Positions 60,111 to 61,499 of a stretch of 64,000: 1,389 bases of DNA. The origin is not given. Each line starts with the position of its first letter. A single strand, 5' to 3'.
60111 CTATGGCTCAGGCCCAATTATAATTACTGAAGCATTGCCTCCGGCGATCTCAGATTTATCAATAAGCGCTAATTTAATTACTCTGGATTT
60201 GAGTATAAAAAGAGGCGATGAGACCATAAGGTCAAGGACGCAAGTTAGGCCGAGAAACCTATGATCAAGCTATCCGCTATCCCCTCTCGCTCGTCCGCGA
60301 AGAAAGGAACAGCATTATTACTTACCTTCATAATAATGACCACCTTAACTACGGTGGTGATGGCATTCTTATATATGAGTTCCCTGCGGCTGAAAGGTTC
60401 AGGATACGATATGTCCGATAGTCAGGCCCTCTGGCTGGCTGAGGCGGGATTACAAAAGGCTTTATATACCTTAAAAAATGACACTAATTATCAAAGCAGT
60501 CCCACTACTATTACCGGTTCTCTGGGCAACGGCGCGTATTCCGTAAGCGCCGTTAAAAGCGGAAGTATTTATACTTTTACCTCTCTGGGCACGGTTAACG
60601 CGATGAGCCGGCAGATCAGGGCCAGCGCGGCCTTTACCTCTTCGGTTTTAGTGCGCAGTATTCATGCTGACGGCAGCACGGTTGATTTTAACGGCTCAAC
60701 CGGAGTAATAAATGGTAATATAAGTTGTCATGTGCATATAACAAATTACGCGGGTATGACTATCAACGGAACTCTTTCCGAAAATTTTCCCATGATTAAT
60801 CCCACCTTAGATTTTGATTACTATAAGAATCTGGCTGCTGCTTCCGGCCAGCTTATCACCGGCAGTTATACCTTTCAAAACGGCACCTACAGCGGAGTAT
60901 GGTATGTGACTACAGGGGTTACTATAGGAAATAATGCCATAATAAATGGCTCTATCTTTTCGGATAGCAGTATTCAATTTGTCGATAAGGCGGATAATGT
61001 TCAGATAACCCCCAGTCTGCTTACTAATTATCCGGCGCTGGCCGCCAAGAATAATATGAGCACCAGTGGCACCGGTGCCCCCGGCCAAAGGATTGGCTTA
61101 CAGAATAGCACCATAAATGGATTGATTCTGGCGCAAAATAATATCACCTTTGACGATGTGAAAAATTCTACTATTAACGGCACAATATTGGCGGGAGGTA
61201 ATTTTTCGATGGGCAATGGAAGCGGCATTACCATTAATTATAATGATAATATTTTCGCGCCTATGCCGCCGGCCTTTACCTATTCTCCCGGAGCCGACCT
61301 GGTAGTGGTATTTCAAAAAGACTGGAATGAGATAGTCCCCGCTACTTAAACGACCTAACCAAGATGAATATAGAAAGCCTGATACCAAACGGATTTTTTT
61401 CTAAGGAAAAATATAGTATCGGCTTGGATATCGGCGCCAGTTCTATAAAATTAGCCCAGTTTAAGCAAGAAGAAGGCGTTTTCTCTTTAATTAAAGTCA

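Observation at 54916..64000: Compact type IV-a pilus cluster with a PilM-PilN fusion, two receiver-only regulators, and no PilT or PilD in view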

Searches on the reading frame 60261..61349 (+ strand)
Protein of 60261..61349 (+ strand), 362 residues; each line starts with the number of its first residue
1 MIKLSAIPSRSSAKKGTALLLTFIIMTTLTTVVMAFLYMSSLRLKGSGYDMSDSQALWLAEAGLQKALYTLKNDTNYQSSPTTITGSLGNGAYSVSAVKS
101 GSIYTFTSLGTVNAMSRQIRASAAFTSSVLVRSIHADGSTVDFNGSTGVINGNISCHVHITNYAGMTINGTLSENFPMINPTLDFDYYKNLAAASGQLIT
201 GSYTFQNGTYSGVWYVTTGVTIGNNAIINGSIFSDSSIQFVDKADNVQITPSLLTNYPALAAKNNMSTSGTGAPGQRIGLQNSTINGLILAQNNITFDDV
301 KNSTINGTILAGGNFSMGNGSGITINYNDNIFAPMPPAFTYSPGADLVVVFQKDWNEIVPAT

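Call 5: search_protein_families(library=pfam, proteins=[window:60261-61349:+], max_evalue=0.01)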
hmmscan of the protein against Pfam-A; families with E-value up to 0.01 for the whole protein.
window:60261-61349:+ (362 aa): 1 family
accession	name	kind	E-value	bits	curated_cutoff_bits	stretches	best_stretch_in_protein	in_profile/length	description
PF11999.13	Ice_binding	-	0.0061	16.7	28.7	0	213-248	156-188/208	Ice-binding-like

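Call 10: search_protein_families(library=ncbifam, proteins=[window:60261-61349:+], max_evalue=0.01)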
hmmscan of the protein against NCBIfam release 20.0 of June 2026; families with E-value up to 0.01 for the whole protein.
window:60261-61349:+ (362 aa): 2 families
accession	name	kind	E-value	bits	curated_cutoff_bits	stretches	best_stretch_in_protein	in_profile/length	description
NF037980.1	T2SS_GspK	equivalog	7.7e-05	22.4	130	1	15-81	2-68/307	type II secretion system minor pseudopilin GspK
TIGR02600.1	Verru_Chthon_A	subfamily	0.0026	15.7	332.3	1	16-83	1-68/1296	Verru_Chthon cassette protein A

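Call 56: search_solved_structures(query=window:60261-61349:+, max_evalue=10)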
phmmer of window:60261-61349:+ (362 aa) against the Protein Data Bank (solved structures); distinct sequences matched with E-value up to 10: 1.
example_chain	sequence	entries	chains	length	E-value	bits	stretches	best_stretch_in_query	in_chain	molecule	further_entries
2j8k_A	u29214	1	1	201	0.16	14.5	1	222-317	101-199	NP275-NP276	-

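Call 57: find_homologous_proteins(query=window:60261-61349:+, max_evalue=0.001)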
Query window:60261-61349:+ (362 aa): 175 proteins with E <= 0.001 among 6159 candidates; the best 120 are listed.
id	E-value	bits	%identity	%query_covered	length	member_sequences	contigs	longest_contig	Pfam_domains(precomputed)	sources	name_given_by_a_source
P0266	5.4e-229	777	100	100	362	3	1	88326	-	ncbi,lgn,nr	ncbi:MAG: hypothetical protein Q7J72_10420 [Candidatus Omnitrophota bacterium]|nr:hypothetical prote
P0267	2.0e-205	700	93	97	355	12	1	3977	-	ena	-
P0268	2.0e-190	650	85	96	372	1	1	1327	-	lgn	-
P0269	1.9e-178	611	77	97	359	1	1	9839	PF14341.12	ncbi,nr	ncbi:MAG: hypothetical protein Q8N91_07380 [Candidatus Omnitrophota bacterium]|nr:hypothetical prote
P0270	3.6e-166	571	75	96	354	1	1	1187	-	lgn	-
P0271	4.7e-166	570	73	97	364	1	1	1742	-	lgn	-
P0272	1.4e-161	555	71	97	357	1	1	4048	-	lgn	-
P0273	1.3e-160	552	70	97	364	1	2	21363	-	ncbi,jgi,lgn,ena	-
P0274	5.0e-160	550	71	99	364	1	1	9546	-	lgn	-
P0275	7.3e-155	533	70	97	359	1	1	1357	-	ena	-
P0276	3.8e-153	528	70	93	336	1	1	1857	-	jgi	jgi:hypothetical protein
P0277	6.6e-151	520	71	93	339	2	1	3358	-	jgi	jgi:hypothetical protein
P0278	2.2e-147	509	68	96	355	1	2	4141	-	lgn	-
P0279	1.4e-145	503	67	98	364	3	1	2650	-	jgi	-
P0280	2.6e-144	499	64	97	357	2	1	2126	-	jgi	jgi:hypothetical protein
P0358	7.6e-64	234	42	96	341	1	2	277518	-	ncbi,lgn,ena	-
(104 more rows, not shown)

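Call 60: find_encoding_contigs(protein=P0358, flank=10000, max_places=1)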
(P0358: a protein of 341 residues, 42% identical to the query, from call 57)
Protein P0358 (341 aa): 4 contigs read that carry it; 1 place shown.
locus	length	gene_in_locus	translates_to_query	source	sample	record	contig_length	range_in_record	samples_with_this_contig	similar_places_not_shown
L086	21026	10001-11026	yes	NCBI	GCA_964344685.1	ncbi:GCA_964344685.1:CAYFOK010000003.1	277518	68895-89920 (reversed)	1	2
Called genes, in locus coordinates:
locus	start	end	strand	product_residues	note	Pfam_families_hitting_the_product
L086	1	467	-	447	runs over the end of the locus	PF00815:Histidinol_dh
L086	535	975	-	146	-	-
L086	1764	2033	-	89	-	-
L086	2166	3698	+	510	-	PF00072:Response_reg, PF00989:PAS, PF08448:PAS_4 (faint), PF12860:PAS_7 (weak), PF13426:PAS_9 (faint), PF00512:HisKA, PF02518:HATPase_c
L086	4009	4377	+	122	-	PF00072:Response_reg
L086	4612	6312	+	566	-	PF05157:MshEN, PF00437:T2SSE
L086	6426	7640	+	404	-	PF28597:T2SSF_N, PF00482:T2SSF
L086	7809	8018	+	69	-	-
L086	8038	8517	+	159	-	PF07963:N_methyl (weak), PF08334:T2SSG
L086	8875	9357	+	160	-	PF07963:N_methyl (weak)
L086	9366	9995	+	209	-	-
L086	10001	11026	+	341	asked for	-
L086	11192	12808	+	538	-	PF11104:PilM_2, PF06723:MreB_Mbl (weak), PF14450:FtsA (weak), PF05137:PilN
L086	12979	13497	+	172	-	PF04350:PilO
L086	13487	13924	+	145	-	-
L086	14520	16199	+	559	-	PF00989:PAS, PF08448:PAS_4 (weak), PF13426:PAS_9, PF01590:GAF, PF13185:GAF_2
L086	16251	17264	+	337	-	PF00989:PAS, PF08447:PAS_3 (weak), PF08448:PAS_4 (weak), PF13426:PAS_9, PF00512:HisKA, PF02518:HATPase_c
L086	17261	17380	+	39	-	-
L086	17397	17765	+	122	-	PF00072:Response_reg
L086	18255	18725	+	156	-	PF13560:HTH_31 (faint), PF01381:HTH_3 (weak), PF13384:HTH_23 (faint), PF13518:HTH_28 (faint), PF01381:HTH_3, PF12844:HTH_19 (weak)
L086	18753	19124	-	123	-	PF00072:Response_reg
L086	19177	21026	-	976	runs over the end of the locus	PF00672:HAMP, PF01590:GAF (weak), PF13185:GAF_2, PF00512:HisKA, PF02518:HATPase_c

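Call 65: predict_structure(alignment_id=A3)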
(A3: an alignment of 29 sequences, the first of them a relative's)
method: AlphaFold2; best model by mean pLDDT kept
length: 362 residues; sequences in the alignment: 29
mean_pLDDT: 89.0   pTM: 0.77
mean pLDDT of the five models: 89.0, 88.9, 88.1, 87.8, 84.7
residues with pLDDT >= 90: 237; 70-90: 95; 50-70: 18; < 50: 12
segments of 3 or more residues with pLDDT < 50: 1-4, 6-12
pLDDT, mean of each block of 10 residues (from residue 1): 46 62 82 75 69 89 93 92 92 95 93 91 88 90 97 94 95 90 94 97 97 97 97 98 96 91 95 89 97 96 97 95 94 87 80 82 50
secondary structure, 60 per line:
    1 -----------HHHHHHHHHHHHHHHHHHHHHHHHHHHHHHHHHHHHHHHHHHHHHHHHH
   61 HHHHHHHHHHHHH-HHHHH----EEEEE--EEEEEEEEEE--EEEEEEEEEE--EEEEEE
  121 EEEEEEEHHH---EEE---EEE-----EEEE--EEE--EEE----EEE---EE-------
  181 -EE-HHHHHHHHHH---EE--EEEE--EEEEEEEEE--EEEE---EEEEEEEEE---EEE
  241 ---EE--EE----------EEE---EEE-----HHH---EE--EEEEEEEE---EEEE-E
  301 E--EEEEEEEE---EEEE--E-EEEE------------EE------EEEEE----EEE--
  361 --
elements in order: H12-73 H75-79 E84-88 E91-100 E103-112 E115-127 E134-136 E140-142 E148-151 E154-156 E159-161 E166-168 H185-194 E202-205 E208-216 E219-222 E226-234 E238-240 E260-262 E266-268 E284-291 E295-298 E304-311 E315-318 E323-326 E347-351 E356-358

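Call 67: fold_search(model_id=the predicted structure, library=pdb)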
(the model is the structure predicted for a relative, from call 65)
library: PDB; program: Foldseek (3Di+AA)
matches with E <= 10: 100; with E <= 0.001: 12
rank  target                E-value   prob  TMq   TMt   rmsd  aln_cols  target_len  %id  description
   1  6qvi_B                4.6e-06  1.00  0.32  0.25  13.6       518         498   11  Crystal structure of competence-associated pilin ComZ from Thermus thermophilus (released 2019-05-29)
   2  6qvi_A                1.1e-05  1.00  0.32  0.24  13.8       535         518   10  Crystal structure of competence-associated pilin ComZ from Thermus thermophilus (released 2019-05-29)
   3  6qvi_C                2.0e-05  1.00  0.27  0.21  14.6       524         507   11  Crystal structure of competence-associated pilin ComZ from Thermus thermophilus (released 2019-05-29)
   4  7bwx_A                4.6e-05  1.00  0.30  0.50   8.5       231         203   15  Crystal structure of ice-binding protein from an Antarctic ascomycete, Antarctomyces psychrotrophicus. (released 2020-05-27)
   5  6eio                  8.4e-05  1.00  0.30  0.46   7.9       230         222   18  Crystal structure of an ice binding protein from an Antarctic Biological Consortium (released 2018-03-28)
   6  7bwy_A                1.5e-04  1.00  0.31  0.51   8.4       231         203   15  Crystal structure of ice-binding protein from an Antarctic ascomycete, Antarctomyces psychrotrophicus. (released 2020-05-27)
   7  3uyv_A                2.9e-04  1.00  0.27  0.39  10.0       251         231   12  Crystal structure of a glycosylated ice-binding protein (LeIBP) from Arctic yeast (released 2012-02-29)
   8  3uyu_A                3.7e-04  1.00  0.33  0.49   9.5       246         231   10  Structural basis for the antifreeze activity of an ice-binding protein (LeIBP) from Arctic yeast (released 2012-02-15)
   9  6a8k                  4.7e-04  1.00  0.28  0.38   8.5       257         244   12  Crystal structure of Ice-binding Protein from a Sea-Ice Microalga (released 2018-11-07)
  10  3uyu_B                4.9e-04  1.00  0.26  0.38   9.8       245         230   12  Structural basis for the antifreeze activity of an ice-binding protein (LeIBP) from Arctic yeast (released 2012-02-15)
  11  9li0_A                6.9e-04  1.00  0.28  0.42   9.0       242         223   15  Crystal structure of engineered ice-binding protein (M74I and A97V) from Candidatus Cryosericum odellii strain SMC5_16 (released 2025-09-03)
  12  9lhs                  8.1e-04  1.00  0.28  0.41   8.6       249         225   12  Crystal structure of an ice-binding protein from Candidatus Cryosericum odellii (released 2025-09-03)
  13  9li0_B                1.4e-03  1.00  0.32  0.49   7.8       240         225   15  Crystal structure of engineered ice-binding protein (M74I and A97V) from Candidatus Cryosericum odellii strain SMC5_16 (released 2025-09-03)
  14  4nuh                  1.9e-03  1.00  0.25  0.39  10.3       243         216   12  Crystal structure of mLeIBP, a capping head region swapped mutant of ice-binding protein (released 2014-04-16)
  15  3wp9                  2.3e-03  1.00  0.25  0.37   9.1       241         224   14  Crystal structure of antifreeze protein from an Antarctic sea ice bacterium Colwellia sp. (released 2014-07-02)
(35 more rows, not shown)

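Call 85: search_protein_families(library=ncbifam, proteins=[L086:4612-6312:+], max_evalue=1e-100)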
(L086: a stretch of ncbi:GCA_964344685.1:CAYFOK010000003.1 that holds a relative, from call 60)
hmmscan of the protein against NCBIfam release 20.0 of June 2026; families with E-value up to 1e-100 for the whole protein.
L086:4612-6312:+ (566 aa): 4 families
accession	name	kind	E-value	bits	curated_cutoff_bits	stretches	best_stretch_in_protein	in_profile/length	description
TIGR02538.1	type_IV_pilB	equivalog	1.8e-198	660.7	675.65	1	8-564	2-563/564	type IV-A pilus assembly ATPase PilB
TIGR02533.1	type_II_gspE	equivalog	1.1e-190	634.4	630.25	1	79-563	3-486/486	type II secretion system ATPase GspE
NF053534.1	T4PilAsmATPsTfpB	equivalog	8.4e-148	493.3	850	1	46-563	62-582/584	type IV pilus assembly ATPase TfpB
NF007755.0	PRK10436.1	equivalog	2.2e-131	438.7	617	1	98-563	27-459/465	type II secretion system protein GspE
